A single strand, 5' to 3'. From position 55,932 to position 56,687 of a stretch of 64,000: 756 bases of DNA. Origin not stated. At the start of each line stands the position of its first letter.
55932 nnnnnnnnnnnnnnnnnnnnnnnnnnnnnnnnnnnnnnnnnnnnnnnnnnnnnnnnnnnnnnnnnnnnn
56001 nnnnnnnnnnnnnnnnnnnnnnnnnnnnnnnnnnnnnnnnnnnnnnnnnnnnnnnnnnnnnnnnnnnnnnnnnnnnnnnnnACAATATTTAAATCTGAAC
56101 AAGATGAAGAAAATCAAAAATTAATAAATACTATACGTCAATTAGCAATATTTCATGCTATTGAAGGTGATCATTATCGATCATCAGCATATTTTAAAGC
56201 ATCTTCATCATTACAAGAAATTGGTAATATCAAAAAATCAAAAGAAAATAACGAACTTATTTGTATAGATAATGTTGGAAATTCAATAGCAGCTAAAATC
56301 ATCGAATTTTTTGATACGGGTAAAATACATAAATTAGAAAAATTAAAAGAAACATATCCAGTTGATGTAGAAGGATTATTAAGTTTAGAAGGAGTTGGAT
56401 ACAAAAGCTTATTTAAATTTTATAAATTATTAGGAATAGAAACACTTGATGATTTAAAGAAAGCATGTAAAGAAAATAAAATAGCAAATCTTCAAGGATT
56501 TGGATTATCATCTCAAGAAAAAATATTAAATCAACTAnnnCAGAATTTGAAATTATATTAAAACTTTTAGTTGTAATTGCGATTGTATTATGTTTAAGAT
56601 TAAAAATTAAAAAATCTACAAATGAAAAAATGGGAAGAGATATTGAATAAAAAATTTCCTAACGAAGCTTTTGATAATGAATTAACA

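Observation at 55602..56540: Second Pol X-like gene with circularly permuted domain order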

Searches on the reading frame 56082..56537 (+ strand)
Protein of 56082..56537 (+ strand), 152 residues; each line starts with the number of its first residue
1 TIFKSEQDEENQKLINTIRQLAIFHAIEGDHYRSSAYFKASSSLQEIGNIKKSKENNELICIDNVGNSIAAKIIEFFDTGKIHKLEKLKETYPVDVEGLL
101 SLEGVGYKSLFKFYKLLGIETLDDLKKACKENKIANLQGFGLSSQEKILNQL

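Call 81: predict_structure(alignment_id=A6)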
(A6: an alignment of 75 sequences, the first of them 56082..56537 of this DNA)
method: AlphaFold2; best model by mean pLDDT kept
length: 152 residues; sequences in the alignment: 75
mean_pLDDT: 94.7   pTM: 0.85
mean pLDDT of the five models: 94.7, 94.2, 93.9, 92.9, 91.4
residues with pLDDT >= 90: 136; 70-90: 15; 50-70: 1; < 50: 0
segments of 3 or more residues with pLDDT < 50: none
pLDDT, mean of each block of 10 residues (from residue 1): 85 96 95 97 94 86 97 97 97 95 93 96 98 97 97 96
secondary structure, 60 per line:
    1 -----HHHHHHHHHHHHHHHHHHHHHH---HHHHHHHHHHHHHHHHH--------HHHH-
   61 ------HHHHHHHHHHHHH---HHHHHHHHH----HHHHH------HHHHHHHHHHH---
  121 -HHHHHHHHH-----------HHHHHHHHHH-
elements in order: H6-27 H31-47 H56-59 H67-79 H83-91 H96-100 H107-117 H122-130 H142-151

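Call 83: fold_search(model_id=the predicted structure, library=pdb)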
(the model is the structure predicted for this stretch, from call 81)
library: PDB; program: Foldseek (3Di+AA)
matches with E <= 10: 398; with E <= 0.001: 171
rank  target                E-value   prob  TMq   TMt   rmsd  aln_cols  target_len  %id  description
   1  3au2                  3.2e-06  1.00  0.74  0.22   2.8       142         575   32  DNA polymerase X from Thermus thermophilus HB8 complexed with Ca-dGTP (released 2012-01-25)
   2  3b0x                  5.3e-06  1.00  0.75  0.22   2.7       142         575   32  K263A mutant of PolX from Thermus thermophilus HB8 complexed with Ca-dGTP (released 2012-05-02)
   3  3auo_A                7.5e-06  1.00  0.62  0.20   4.7       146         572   32  DNA polymerase X from Thermus thermophilus HB8 ternary complex with 1-nt gapped DNA and ddGTP (released 2012-01-25)
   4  2w9m_B                2.4e-05  1.00  0.72  0.22   3.0       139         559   29  Structure of family X DNA polymerase from Deinococcus radiodurans (released 2009-02-10)
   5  5u2t_A                4.2e-05  1.00  0.59  0.32   4.3       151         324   28  Pre-catalytic ternary complex of Human DNA Polymerase Beta With Gapped DNA substrate incoming (-)FTC-TP and Ca2+. (released 2017-05-24)
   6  3b0y                  4.4e-05  1.00  0.75  0.22   2.7       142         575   32  K263D mutant of PolX from Thermus thermophilus HB8 complexed with Ca-dGTP (released 2012-05-02)
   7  4mff_A                5.9e-05  1.00  0.56  0.30   4.0       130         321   32  Structure of human DNA polymerase beta complexed with O6MG in the template base paired with incoming non-hydrolyzable  (released 2014-04-16)
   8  4mfc_A                6.8e-05  1.00  0.58  0.32   4.0       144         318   30  Structure of human DNA polymerase beta complexed with O6MG in the template base paired with incoming non-hydrolyzable  (released 2014-04-16)
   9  3c5g_B                6.8e-05  1.00  0.51  0.26   5.2       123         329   25  Structure of a ternary complex of the R517K Pol lambda mutant (released 2008-07-29)
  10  1zjm_A                7.5e-05  1.00  0.54  0.28   4.2       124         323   30  Human DNA Polymerase beta complexed with DNA containing an A-A mismatched primer terminus (released 2005-08-16)
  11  4phd_A                7.5e-05  1.00  0.55  0.30   4.8       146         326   29  Structure of human DNA polymerase beta complexed with A in the template base paired with incoming non-hydrolyzable CTP (released 2014-09-24)
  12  4m2y_A                7.9e-05  1.00  0.58  0.31   4.1       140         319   30  Structure of human DNA polymerase beta complexed with 8-BrG as the template base in a 1-nucleotide gapped DNA (released 2014-01-22)
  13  5u2s_A                8.3e-05  1.00  0.55  0.29   4.4       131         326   30  Pre-catalytic ternary complex of Human DNA Polymerase Beta With Gapped DNA substrate incoming (-)3TC-TP and Ca2+. (released 2017-05-24)
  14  2bcv_A                8.3e-05  1.00  0.50  0.26   4.4       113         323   27  DNA polymerase lambda in complex with Dttp and a DNA duplex containing an unpaired Dtmp (released 2006-03-07)
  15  6e3r_A                8.7e-05  1.00  0.59  0.32   4.0       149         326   30  Structure of human DNA polymerase beta complexed with 8OA as the template base in a 1-nucleotide gapped DNA (released 2019-04-03)
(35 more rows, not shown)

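Call 89: find_homologous_proteins(query=A7, max_evalue=1e-8)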
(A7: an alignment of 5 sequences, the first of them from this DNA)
Query A7 (5 sequences) (152 aa, profile of the alignment): 54 proteins with E <= 1e-8 among 4017 candidates.
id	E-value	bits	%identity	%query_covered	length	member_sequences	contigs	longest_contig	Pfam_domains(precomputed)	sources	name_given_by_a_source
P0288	4.6e-31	126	34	92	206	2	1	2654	PF10391.16,PF14520.13,PF14716.14,PF11731.15,PF00633.30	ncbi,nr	ncbi:MAG TPA: DNA polymerase III, partial [Thermoplasmatales archaeon]|nr:DNA polymerase III [Thermo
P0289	3.0e-29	120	34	78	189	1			PF14520.13,PF14716.14,PF00633.30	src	-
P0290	5.8e-28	116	35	74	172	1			PF14520.13,PF14716.14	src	-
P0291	4.2e-27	113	35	87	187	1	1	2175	PF10391.16,PF14520.13,PF14716.14,PF00633.30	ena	-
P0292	1.9e-26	111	32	91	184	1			PF14520.13,PF14716.14,PF00633.30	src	-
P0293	3.1e-26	110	32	86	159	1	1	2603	PF14520.13,PF14716.14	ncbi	ncbi:MAG: helix-hairpin-helix domain-containing protein, partial [Planctomycetota bacterium]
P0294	2.2e-25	107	34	91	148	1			PF14520.13,PF14716.14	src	-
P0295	1.4e-24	105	32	93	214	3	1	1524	PF14520.13,PF14716.14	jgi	jgi:DNA polymerase (family 10)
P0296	3.0e-24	104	34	79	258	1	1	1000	PF14520.13,PF11798.15,PF14716.14,PF00633.30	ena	-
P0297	5.7e-24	103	33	78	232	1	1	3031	PF14520.13,PF14716.14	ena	-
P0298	2.4e-23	101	31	93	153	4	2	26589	PF14520.13,PF11798.15,PF14716.14,PF11731.15,PF00633.30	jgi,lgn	jgi:DNA polymerase (family 10)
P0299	3.6e-23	100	30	93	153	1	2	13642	PF12826.14,PF14520.13,PF11798.15,PF14716.14,PF11731.15,PF00633.30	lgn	-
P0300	3.6e-23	100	30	93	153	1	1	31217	PF12826.14,PF14520.13,PF11798.15,PF14716.14,PF11731.15,PF00633.30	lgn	-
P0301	6.5e-23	99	34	80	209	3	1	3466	PF14520.13,PF11798.15,PF14716.14,PF11731.15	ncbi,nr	ncbi:MAG TPA: helix-hairpin-helix domain-containing protein, partial [Actinomycetota bacterium]|nr:h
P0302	1.0e-22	99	38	60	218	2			PF14520.13,PF14716.14,PF12836.14,PF00633.30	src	-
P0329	4.8e-18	83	26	97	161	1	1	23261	PF12826.14,PF10391.16,PF14520.13,PF14716.14,PF00633.30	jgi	jgi:DNA polymerase (family 10)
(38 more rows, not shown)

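Call 90: find_encoding_contigs(protein=P0300, flank=4000, max_places=2)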
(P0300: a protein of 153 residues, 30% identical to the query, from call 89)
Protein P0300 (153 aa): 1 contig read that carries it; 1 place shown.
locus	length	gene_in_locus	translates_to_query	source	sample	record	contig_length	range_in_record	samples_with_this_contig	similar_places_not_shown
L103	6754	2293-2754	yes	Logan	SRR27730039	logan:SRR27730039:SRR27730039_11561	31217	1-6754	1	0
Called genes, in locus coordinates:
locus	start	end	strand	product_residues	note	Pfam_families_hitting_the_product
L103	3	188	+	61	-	?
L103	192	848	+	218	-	PF00072:Response_reg, PF00196:GerE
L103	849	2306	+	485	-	PF16927:HisKA_7TM, PF00512:HisKA, PF02518:HATPase_c, PF13581:HATPase_c_2 (faint)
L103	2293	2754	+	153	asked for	PF11798:IMS_HHH (faint), PF14716:HHH_8, PF12826:HHH_2 (faint), PF00633:HHH (faint), PF11731:Cdd1 (faint), PF14520:HHH_5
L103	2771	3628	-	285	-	-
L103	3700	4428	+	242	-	PF02527:GidB, PF05175:MTS (weak), PF13847:Methyltransf_31 (weak)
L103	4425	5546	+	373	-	PF13579:Glyco_trans_4_4 (weak), PF13439:Glyco_transf_4, PF20706:GT4-conflict, PF00534:Glycos_transf_1, PF13692:Glyco_trans_1_4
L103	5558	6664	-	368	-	PF13579:Glyco_trans_4_4, PF13439:Glyco_transf_4, PF20706:GT4-conflict, PF00534:Glycos_transf_1, PF13692:Glyco_trans_1_4, PF13524:Glyco_trans_1_2 (weak)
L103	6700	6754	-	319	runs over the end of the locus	PF20030:bpMoxR, PF07726:AAA_3, PF07728:AAA_5, PF17863:AAA_lid_2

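Call 91: find_encoding_contigs(protein=P0298, flank=4000, max_places=2)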
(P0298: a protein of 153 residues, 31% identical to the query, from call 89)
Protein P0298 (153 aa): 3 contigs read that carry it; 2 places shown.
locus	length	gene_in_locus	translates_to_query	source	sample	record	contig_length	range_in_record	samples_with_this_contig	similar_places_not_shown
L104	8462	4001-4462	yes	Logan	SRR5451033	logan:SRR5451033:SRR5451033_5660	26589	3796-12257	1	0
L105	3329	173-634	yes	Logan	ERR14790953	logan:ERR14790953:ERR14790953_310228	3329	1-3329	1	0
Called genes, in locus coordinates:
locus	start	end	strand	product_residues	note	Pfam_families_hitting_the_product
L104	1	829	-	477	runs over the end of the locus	-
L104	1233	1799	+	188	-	PF13302:Acetyltransf_3, PF13523:Acetyltransf_8 (faint), PF00583:Acetyltransf_1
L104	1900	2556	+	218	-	PF00072:Response_reg, PF00196:GerE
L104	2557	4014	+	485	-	PF16927:HisKA_7TM, PF00512:HisKA, PF02518:HATPase_c, PF13581:HATPase_c_2 (faint)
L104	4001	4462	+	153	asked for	PF11798:IMS_HHH (faint), PF14716:HHH_8, PF00633:HHH (faint), PF11731:Cdd1 (faint), PF14520:HHH_5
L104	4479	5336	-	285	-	-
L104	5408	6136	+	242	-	PF02527:GidB, PF05175:MTS (weak), PF13847:Methyltransf_31 (weak)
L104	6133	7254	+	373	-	PF13579:Glyco_trans_4_4 (weak), PF13439:Glyco_transf_4, PF20706:GT4-conflict, PF00534:Glycos_transf_1, PF13692:Glyco_trans_1_4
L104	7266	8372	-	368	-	PF13579:Glyco_trans_4_4, PF13439:Glyco_transf_4, PF20706:GT4-conflict, PF00534:Glycos_transf_1, PF13692:Glyco_trans_1_4, PF13524:Glyco_trans_1_2 (weak)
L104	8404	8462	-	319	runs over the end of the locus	PF20030:bpMoxR, PF07726:AAA_3, PF07728:AAA_5, PF17863:AAA_lid_2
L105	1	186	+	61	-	?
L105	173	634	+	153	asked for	PF11798:IMS_HHH (faint), PF14716:HHH_8, PF00633:HHH (faint), PF11731:Cdd1 (faint), PF14520:HHH_5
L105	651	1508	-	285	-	-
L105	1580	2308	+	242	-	PF02527:GidB, PF05175:MTS (weak), PF13847:Methyltransf_31 (weak)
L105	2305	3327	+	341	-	?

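Call 92: find_encoding_contigs(protein=P0329, flank=4000, max_places=2)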
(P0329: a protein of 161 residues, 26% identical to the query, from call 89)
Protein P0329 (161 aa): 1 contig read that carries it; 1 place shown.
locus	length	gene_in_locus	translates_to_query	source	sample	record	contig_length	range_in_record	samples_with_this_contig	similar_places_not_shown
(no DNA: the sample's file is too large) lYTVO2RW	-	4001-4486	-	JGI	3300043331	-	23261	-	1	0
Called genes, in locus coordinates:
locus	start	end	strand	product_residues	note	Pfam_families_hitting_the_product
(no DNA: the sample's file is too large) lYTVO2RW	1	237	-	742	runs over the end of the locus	PF00069:Pkinase, PF01636:APH (faint), PF07714:PK_Tyr_Ser-Thr, PF03109:ABC1 (weak), PF14516:AAA_35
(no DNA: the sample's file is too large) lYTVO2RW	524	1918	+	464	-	PF01406:tRNA-synt_1e, PF01921:tRNA-synt_1f (faint), PF00133:tRNA-synt_1 (faint), PF09334:tRNA-synt_1g (faint), PF09190:DALR_2, PF23493:CysS_C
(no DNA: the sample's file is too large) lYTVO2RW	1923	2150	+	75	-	PF09723:Zn_ribbon_8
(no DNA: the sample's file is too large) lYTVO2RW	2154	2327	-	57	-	-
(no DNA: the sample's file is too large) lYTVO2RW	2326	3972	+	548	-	PF00342:PGI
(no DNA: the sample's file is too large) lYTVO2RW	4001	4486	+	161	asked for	PF14716:HHH_8, PF12826:HHH_2 (faint), PF00633:HHH (faint), PF10391:DNA_pol_lambd_f (weak), PF14520:HHH_5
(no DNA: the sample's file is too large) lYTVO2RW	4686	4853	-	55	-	-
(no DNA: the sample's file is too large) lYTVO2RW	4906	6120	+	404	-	PF07719:TPR_2 (faint)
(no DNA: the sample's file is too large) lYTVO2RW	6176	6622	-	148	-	PF01381:HTH_3 (weak)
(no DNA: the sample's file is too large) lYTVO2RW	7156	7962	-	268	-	PF01575:MaoC_dehydratas (faint)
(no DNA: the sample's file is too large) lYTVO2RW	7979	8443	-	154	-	PF01575:MaoC_dehydratas, PF13452:FAS1_DH_region (weak)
